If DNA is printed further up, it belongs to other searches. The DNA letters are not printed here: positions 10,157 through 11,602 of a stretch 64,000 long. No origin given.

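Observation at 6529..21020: CheY-less chemosensory supercluster in two divergent operons, with a sigma54 activator, a STAS-fused receiver and HDOD genes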

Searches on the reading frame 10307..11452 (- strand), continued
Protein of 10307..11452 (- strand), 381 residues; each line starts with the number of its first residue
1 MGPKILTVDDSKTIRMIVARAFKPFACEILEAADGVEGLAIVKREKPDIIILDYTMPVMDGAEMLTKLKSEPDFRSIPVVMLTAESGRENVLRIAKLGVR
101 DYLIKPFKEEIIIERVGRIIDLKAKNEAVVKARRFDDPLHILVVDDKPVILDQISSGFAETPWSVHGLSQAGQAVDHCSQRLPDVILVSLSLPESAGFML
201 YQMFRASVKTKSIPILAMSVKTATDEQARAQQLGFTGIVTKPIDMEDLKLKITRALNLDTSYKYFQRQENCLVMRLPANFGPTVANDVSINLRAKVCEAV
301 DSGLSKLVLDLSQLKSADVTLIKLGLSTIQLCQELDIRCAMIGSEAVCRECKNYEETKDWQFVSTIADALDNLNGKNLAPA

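Call 44: predict_structure(alignment_id=A1)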
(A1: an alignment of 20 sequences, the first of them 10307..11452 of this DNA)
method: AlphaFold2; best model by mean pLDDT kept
length: 381 residues; sequences in the alignment: 20
mean_pLDDT: 87.4   pTM: 0.56
mean pLDDT of the five models: 87.4, 87.1, 87.1, 80.0, 78.9
residues with pLDDT >= 90: 181; 70-90: 184; 50-70: 6; < 50: 10
segments of 3 or more residues with pLDDT < 50: 127-131, 377-381
pLDDT, mean of each block of 10 residues (from residue 1): 90 92 91 95 95 89 91 90 82 83 86 84 59 80 95 93 94 90 95 92 89 92 89 90 91 83 86 91 84 82 88 89 92 89 90 85 89 62 35
secondary structure, 60 per line:
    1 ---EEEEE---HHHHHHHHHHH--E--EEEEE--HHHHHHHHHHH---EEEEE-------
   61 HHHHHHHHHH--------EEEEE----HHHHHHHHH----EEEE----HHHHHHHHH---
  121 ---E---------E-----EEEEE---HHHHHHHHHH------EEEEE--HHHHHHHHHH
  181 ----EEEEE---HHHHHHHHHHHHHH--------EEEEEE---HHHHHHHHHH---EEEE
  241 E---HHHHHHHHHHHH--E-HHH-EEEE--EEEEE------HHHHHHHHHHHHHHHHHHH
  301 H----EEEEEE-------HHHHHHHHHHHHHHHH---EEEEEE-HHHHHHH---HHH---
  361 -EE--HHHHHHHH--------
elements in order: E4-8 H12-22 E28-32 H35-45 E49-53 H61-70 E79-83 H88-96 E101-104 H109-117 E140-144 H148-157 E164-168 H171-180 E185-189 H193-206 E215-220 H224-233 E237-241 H245-256 E265-268 E271-275 H282-301 E306-311 H319-334 E338-343 H345-351 H366-373

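Call 47: fold_search(model_id=the predicted structure, library=pdb)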
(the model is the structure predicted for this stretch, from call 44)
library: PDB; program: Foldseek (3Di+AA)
matches with E <= 10: 1548; with E <= 0.001: 548
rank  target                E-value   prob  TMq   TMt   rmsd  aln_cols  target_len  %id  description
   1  2v0n_A                8.2e-18  1.00  0.31  0.26  13.6       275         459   25  ACTIVATED RESPONSE REGULATOR PLED IN COMPLEX WITH C-DIGMP AND GTP- ALPHA-S (released 2007-08-21)
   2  2wb4_A                2.6e-17  1.00  0.30  0.25  16.8       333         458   24  activated diguanylate cyclase PleD in complex with c-di-GMP (released 2010-04-21)
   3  1w25_A                1.1e-16  1.00  0.33  0.28  15.6       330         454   23  Response regulator PleD in complex with c-diGMP (released 2004-11-18)
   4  2wb4_B                2.0e-16  1.00  0.30  0.26  16.5       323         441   24  activated diguanylate cyclase PleD in complex with c-di-GMP (released 2010-04-21)
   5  9g85_B                2.1e-16  1.00  0.30  0.27  15.7       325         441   24  Structure of Response regulator PleD in complex with c-diGMP and ppGpp (released 2025-08-06)
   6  9g85_A                3.2e-16  1.00  0.31  0.26  15.6       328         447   24  Structure of Response regulator PleD in complex with c-diGMP and ppGpp (released 2025-08-06)
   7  9g85_D                3.4e-16  1.00  0.31  0.27  16.3       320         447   22  Structure of Response regulator PleD in complex with c-diGMP and ppGpp (released 2025-08-06)
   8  9g85_C                4.1e-16  1.00  0.31  0.28  12.7       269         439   27  Structure of Response regulator PleD in complex with c-diGMP and ppGpp (released 2025-08-06)
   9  9g86_A                9.2e-16  1.00  0.31  0.26  16.1       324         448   23  Structure of Response regulator PleD in complex with c-diGMP and pppGpp (released 2025-08-06)
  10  9g86_B                1.2e-15  1.00  0.32  0.27  13.1       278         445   25  Structure of Response regulator PleD in complex with c-diGMP and pppGpp (released 2025-08-06)
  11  3luf_B                1.1e-10  1.00  0.30  0.45  13.6       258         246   25  Structure of probable two-component system response regulator/GGDEF domain protein (released 2010-03-02)
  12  3mf4_A                2.0e-10  1.00  0.30  0.45  13.7       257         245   24  Crystal structure of putative two-component system response regulator/ggdef domain protein (released 2010-04-14)
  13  3luf_A                9.2e-10  1.00  0.30  0.45  13.7       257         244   25  Structure of probable two-component system response regulator/GGDEF domain protein (released 2010-03-02)
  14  4h60                  1.6e-09  1.00  0.30  0.92   1.5       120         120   33  High resolution structure of Vibrio cholerae chemotaxis protein CheY4 crystallized in low pH (4.0) condition (released 2013-08-07)
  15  3gl9_B                2.3e-09  1.00  0.30  0.91   1.3       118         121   39  The structure of a histidine kinase-response regulator complex sheds light into two-component signaling and reveals a  (released 2009-10-27)
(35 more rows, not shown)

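Call 71: search_protein_families(library=ncbifam, proteins=[window:10307-11452:-], max_evalue=0.001)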
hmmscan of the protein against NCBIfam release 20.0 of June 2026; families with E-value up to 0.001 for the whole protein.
window:10307-11452:- (381 aa): 97 families (the best 25 are shown)
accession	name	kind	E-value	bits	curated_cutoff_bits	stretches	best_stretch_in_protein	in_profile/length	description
TIGR02154.1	PhoB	equivalog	3.5e-37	127.9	296.2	2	1-119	1-119/226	phosphate regulon transcriptional regulator PhoB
NF007135.0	PRK09581.1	equivalog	6.2e-34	117.6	474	1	1-252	1-268/457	PleD family two-component system response regulator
NF008469.0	PRK11361.1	equivalog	8.6e-29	100.5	714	2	4-130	6-130/461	acetoacetate metabolism transcriptional regulator AtoC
NF045717.1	DVU0259_DivK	exception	1.5e-28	99.3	160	2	1-120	1-116/117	DVU0259 family response regulator domain-containing protein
NF007969.0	PRK10693.1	equivalog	2.7e-28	99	329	2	2-109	7-112/337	two-component system response regulator RssB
NF040689.1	MtrAB_MtrA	equivalog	1.9e-27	96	300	2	5-118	1-111/219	MtrAB system response regulator MtrA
NF008318.0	PRK11107.1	equivalog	2e-27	95.6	890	2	126-258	655-787/920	two-component sensor histidine kinase BarA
NF045944.1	ResRegRpaBCyano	equivalog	5.3e-27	94.7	330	2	6-125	1-117/229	response regulator transcription factor RpaB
NF011874.0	PRK15347.1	equivalog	9e-27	93.5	852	2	4-109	692-799/921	two component system sensor kinase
NF007901.0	PRK10610.1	equivalog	3.3e-26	91.9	189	1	4-121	7-125/129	chemotaxis response regulator CheY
NF040534.1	resp_reg_YycF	equivalog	4.8e-26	91.4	340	2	4-119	2-114/231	response regulator YycF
NF041733.1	resp_reg_CseB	equivalog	9.5e-26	90.6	350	2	4-124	2-119/228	two-component system response regulator CseB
TIGR01818.1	ntrC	equivalog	1.4e-25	90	558.6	2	5-127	1-121/463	nitrogen regulation protein NR(I)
NF053854.1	RespRegPhoBBctds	equivalog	2.1e-25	89.4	270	2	5-127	1-122/225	two-component system response regulator PhoB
NF045505.1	RR_RssB_Pseudo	equivalog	2.3e-25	89.5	700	2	4-120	7-122/394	two-component system response regulator RssB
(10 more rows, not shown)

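Call 81: search_protein_families(library=pfam, proteins=[L014:3060-4802:+, L014:4808-5575:+, L014:5694-5978:+, L014:5932-7095:+, L014:7289-7750:+, L014:16075-16983:-, L009:14008-15114:+, L009:15178-15918:+, L009:6769-8439:+, L009:5624-6772:+], max_evalue=0.001)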
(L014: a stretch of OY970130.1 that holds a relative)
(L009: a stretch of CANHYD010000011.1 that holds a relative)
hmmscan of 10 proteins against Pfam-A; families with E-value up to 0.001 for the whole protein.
L014:3060-4802:+ (580 aa): 2 families
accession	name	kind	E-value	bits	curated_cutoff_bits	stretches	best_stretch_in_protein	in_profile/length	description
PF07195.17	FliD_C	-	7e-38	130.8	25.4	1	333-562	1-235/236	Flagellar hook-associated protein 2 C-terminus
PF02465.23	FliD_N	-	7e-19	68.7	24.8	1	13-108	2-96/97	Flagellar hook-associated protein 2 N-terminus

L014:4808-5575:+ (255 aa): 0 families

L014:5694-5978:+ (94 aa): 0 families

L014:5932-7095:+ (387 aa): 0 families

L014:7289-7750:+ (153 aa): 1 family
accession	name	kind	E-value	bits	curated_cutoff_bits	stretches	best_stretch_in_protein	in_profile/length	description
PF00072.30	Response_reg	-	2.2e-17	63.7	30.2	1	34-145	1-110/111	Response regulator receiver domain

L014:16075-16983:- (302 aa): 1 family
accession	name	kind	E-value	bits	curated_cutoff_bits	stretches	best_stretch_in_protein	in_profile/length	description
PF13487.12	HD_5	-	1.1e-17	64.7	27.2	1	97-204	34-139/170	HD domain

L009:14008-15114:+ (368 aa): 3 families
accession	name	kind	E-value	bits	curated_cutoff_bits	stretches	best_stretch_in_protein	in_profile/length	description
PF06439.18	3keto-disac_hyd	-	9.2e-07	29.5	26.8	1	96-237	34-185/187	3-keto-disaccharide hydrolase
PF05735.19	TSP_C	-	0.00015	22.1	25.6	1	107-153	22-68/198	Thrombospondin C-terminal region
PF13385.13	Laminin_G_3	-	0.00026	21.6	27.6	1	118-242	17-144/151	Concanavalin A-like lectin/glucanases superfamily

L009:15178-15918:+ (246 aa): 0 families

L009:6769-8439:+ (556 aa): 3 families
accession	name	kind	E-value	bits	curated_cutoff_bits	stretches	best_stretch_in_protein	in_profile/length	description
PF13414.12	TPR_11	-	0.0001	22.4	26.8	0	399-420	9-30/42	TPR repeat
PF21545.3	T7SS_EccA1_N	-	0.00011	22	27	1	77-143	117-183/272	T7SS, ESX-1 secretion system protein EccA1, N-terminal domain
PF00515.34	TPR_1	-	0.00024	21.2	27.8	0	399-416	16-33/34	Tetratricopeptide repeat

L009:5624-6772:+ (382 aa): 3 families
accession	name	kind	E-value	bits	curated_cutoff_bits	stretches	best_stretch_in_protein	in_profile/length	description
PF13519.12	VWA_2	-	6.6e-19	68.9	27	1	124-235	2-107/107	von Willebrand factor type A domain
PF00092.34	VWA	-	1.5e-12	48.6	23.8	1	125-267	4-146/174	von Willebrand factor type A domain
PF01882.25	DUF58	-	2.6e-05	23.9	23.4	1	116-285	31-193/216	Protein of unknown function DUF58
